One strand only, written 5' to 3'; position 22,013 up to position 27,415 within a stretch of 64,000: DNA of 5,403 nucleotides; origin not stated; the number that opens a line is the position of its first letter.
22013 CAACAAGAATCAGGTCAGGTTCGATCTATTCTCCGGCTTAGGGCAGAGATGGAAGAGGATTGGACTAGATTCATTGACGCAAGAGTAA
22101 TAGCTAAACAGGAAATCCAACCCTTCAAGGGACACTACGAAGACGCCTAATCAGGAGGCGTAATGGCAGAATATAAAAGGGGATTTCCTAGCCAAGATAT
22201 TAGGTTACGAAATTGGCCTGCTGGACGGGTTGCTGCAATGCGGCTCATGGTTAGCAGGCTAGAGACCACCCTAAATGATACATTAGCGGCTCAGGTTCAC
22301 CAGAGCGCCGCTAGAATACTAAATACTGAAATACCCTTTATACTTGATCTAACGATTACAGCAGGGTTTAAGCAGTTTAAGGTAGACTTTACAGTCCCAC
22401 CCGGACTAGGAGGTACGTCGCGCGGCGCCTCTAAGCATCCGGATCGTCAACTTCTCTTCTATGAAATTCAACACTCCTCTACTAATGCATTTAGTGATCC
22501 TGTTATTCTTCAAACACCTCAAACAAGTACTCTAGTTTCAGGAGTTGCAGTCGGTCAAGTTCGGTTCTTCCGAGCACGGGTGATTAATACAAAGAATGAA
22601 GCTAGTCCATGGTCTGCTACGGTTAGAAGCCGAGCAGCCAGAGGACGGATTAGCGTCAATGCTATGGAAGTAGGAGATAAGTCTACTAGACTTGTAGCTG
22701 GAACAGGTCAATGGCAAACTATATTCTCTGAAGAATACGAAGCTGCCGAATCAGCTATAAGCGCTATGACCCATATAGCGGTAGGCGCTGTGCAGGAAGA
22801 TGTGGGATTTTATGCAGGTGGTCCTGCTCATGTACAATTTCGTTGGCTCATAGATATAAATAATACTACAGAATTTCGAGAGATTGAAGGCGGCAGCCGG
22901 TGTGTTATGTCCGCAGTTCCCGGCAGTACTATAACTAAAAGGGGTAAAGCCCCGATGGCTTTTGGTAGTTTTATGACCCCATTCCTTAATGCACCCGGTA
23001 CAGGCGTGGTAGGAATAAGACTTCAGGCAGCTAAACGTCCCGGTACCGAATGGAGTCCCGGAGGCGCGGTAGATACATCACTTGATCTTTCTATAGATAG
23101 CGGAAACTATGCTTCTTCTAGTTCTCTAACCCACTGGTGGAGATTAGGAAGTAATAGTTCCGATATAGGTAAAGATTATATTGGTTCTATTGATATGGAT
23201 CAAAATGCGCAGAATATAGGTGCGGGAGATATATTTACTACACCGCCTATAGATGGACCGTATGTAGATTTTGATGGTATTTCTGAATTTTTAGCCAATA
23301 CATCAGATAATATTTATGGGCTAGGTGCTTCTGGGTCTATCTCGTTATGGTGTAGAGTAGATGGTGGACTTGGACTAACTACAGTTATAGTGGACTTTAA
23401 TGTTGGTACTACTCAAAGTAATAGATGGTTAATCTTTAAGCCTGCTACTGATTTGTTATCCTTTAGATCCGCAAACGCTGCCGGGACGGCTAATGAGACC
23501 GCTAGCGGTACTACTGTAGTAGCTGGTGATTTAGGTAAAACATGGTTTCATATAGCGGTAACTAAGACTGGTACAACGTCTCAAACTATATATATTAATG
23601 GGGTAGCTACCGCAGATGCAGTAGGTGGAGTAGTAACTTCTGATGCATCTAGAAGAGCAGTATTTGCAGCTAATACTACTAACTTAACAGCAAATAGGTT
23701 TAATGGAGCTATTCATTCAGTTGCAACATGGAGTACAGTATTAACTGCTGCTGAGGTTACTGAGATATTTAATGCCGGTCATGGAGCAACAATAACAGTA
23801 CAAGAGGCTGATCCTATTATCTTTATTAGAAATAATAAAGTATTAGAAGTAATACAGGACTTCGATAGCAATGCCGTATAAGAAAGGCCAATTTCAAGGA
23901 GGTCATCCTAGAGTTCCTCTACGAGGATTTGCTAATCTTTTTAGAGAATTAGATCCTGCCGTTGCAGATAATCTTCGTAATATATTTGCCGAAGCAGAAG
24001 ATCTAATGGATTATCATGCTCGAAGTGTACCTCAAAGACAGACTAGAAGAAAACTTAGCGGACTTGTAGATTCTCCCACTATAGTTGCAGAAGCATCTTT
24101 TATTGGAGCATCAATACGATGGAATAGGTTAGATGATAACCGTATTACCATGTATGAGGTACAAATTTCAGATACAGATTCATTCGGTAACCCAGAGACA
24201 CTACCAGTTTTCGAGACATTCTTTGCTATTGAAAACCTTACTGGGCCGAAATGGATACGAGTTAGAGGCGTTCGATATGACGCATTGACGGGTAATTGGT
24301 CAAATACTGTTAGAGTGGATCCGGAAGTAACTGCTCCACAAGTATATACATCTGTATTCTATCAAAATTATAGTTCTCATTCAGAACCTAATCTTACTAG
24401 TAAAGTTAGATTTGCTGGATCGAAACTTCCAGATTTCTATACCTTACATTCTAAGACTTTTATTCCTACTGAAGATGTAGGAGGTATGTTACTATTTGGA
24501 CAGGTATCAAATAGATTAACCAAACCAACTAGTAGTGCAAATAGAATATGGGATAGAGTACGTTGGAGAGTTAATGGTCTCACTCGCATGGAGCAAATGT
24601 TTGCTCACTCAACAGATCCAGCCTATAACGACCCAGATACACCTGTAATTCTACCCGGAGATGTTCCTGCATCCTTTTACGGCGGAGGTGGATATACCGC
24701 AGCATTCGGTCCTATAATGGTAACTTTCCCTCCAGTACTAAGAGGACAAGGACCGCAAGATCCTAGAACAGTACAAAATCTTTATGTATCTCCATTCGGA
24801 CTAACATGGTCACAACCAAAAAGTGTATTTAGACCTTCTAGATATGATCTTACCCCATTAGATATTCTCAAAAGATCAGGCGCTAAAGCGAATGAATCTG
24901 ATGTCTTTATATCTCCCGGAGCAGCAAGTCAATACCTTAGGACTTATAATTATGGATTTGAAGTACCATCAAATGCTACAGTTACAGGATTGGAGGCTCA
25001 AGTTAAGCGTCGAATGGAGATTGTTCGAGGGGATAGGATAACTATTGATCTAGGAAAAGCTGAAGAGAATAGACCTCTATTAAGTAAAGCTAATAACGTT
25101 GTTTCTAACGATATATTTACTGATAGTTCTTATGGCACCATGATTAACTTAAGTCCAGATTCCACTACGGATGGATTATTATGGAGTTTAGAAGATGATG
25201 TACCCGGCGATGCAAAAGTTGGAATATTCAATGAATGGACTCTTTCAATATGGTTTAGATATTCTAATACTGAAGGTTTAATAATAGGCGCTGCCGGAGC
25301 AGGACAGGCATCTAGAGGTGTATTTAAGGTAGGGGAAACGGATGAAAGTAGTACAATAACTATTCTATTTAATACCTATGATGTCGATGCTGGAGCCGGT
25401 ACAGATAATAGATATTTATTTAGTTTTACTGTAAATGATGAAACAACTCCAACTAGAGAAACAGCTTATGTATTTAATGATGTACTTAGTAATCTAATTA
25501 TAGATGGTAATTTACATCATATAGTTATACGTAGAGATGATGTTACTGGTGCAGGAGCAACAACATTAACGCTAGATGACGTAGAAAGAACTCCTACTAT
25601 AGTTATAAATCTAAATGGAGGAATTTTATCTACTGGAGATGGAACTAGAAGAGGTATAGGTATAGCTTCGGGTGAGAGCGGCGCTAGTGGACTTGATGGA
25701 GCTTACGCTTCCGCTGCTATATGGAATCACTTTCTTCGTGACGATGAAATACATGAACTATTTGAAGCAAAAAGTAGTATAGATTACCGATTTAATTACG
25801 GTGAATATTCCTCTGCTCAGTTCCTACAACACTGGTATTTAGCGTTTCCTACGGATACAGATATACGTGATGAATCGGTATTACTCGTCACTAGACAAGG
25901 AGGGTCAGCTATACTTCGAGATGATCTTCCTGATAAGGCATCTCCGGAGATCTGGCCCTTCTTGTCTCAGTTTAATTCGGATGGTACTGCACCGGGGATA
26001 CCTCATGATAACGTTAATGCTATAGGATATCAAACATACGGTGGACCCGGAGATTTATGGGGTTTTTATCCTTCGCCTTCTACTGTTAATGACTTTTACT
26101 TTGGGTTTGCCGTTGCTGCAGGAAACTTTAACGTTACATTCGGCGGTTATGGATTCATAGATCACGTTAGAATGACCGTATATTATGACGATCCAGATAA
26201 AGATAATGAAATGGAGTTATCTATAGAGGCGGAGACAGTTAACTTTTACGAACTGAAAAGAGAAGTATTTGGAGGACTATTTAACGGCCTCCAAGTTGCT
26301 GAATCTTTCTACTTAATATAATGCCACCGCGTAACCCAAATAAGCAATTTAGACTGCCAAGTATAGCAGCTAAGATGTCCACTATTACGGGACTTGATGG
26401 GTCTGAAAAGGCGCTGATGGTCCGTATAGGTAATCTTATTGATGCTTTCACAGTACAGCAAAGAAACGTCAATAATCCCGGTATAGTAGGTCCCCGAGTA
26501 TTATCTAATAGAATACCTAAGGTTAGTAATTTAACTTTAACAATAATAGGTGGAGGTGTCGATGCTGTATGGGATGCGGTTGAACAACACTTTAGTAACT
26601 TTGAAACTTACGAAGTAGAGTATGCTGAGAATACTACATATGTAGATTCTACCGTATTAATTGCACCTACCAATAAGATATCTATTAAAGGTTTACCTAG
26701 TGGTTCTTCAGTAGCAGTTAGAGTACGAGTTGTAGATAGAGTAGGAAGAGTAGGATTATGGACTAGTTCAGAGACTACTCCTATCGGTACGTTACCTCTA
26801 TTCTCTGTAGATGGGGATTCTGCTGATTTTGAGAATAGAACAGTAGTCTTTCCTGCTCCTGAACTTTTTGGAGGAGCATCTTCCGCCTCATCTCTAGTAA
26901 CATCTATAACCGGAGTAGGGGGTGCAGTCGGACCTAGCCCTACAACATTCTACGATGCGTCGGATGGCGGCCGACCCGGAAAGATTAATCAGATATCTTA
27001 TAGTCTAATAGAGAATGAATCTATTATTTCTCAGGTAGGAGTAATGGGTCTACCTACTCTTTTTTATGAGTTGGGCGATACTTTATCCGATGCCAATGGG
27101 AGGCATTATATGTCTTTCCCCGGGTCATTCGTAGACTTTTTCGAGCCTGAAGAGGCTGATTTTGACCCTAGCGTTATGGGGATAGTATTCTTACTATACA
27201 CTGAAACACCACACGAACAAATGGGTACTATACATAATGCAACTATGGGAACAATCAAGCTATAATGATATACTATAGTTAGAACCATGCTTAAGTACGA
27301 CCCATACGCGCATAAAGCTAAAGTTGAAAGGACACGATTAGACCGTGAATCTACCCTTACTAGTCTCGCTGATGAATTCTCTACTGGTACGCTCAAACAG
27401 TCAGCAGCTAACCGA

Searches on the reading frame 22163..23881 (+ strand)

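Call 22: search_protein_families(library=phrogs, proteins=[window:22163-23881:+], max_evalue=0.001)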
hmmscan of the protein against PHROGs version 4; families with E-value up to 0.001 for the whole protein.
window:22163-23881:+ (572 aa): 3 families
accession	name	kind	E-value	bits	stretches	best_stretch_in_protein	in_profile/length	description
phrog_8510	-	head and packaging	2.7e-11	42.9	1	361-540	724-901/1348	virion structural protein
phrog_31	-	tail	8.6e-07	28.1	1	84-512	996-1224/1565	central tail fiber J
phrog_17347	-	unknown function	9.6e-06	26.5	1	437-557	110-224/312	-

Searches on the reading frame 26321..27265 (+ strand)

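Call 27: search_protein_families(library=pfam, proteins=[window:26321-27265:+], max_evalue=0.01)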
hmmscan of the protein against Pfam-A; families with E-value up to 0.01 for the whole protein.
window:26321-27265:+ (314 aa): 0 families

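Call 74: search_protein_families(library=phrogs, proteins=[window:26321-27265:+], max_evalue=0.001)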
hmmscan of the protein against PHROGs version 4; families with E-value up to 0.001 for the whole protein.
window:26321-27265:+ (314 aa): 1 family
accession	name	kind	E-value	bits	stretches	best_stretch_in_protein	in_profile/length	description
phrog_31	-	tail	7.5e-09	34.9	1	65-152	968-1059/1565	central tail fiber J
